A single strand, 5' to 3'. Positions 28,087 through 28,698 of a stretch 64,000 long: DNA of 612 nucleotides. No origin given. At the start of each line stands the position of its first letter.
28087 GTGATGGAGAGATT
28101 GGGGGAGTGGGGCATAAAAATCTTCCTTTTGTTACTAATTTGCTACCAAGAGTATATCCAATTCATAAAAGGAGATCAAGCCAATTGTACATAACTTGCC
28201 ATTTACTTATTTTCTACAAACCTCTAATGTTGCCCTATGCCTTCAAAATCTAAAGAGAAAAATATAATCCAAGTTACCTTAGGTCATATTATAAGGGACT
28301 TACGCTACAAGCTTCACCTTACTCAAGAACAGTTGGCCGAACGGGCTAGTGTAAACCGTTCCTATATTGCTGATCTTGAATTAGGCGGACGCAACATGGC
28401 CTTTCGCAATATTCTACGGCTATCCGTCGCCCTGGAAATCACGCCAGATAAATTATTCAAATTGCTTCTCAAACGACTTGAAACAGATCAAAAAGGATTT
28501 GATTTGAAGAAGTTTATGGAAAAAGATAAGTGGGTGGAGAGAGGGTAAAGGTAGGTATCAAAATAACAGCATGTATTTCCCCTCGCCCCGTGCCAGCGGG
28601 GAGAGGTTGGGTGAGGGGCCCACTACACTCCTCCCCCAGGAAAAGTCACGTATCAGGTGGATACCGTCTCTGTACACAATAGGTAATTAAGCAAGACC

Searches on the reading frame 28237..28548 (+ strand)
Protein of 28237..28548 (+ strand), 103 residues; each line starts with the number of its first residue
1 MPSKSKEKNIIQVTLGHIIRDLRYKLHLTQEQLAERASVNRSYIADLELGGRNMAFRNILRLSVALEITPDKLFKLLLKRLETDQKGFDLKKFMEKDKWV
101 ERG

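Call 32: search_protein_families(library=pfam, proteins=[window:28237-28548:+], max_evalue=0.01)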
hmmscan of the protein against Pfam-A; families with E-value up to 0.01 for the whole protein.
window:28237-28548:+ (103 aa): 4 families
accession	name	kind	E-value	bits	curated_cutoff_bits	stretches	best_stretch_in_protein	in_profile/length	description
PF01381.28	HTH_3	-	2.2e-10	40.9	23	1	19-73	1-55/55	Helix-turn-helix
PF12844.13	HTH_19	-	1.6e-08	34.7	30.2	1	19-76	4-61/64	Helix-turn-helix domain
PF13560.12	HTH_31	-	1e-07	32.5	27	1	15-71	2-59/64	Helix-turn-helix domain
PF17762.8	HTH_ParB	-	0.0059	17.2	22.6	0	20-46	13-39/102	ParB HTH domain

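Call 72: search_protein_families(library=padloc, proteins=[window:28237-28548:+], max_evalue=0.001)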
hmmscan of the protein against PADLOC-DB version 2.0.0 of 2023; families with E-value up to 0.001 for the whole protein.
window:28237-28548:+ (103 aa): 11 families
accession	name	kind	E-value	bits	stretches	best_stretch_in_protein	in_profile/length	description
PDLC03665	Control_protein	-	3.6e-15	54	1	9-74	3-69/77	control protein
PDLC03664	Control_protein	-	3.4e-12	44.6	1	13-74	12-73/74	control protein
PDLC03666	Control_protein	-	1.4e-11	42.7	1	14-77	6-69/77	control protein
PDLC02926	HTH_VI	-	2.6e-10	38.4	1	15-95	2-81/92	-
PDLC04142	capH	-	4.8e-08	32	1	14-74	6-66/103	capH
PDLC03668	Control_protein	-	3.4e-07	28.7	1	16-80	10-74/79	control protein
PDLC03671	Control_protein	-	1.9e-06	26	1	14-74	14-74/84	control protein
PDLC03953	RmrA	-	1.9e-05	22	1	15-88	6-78/373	-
PDLC03536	REase_II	-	4e-05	21.4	1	7-77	3-70/237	Type II restriction enzyme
PDLC03952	RmrA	-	7.3e-05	19.8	1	2-67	10-75/395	-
PDLC03954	RmrA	-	0.00035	17.6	1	16-73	12-69/380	-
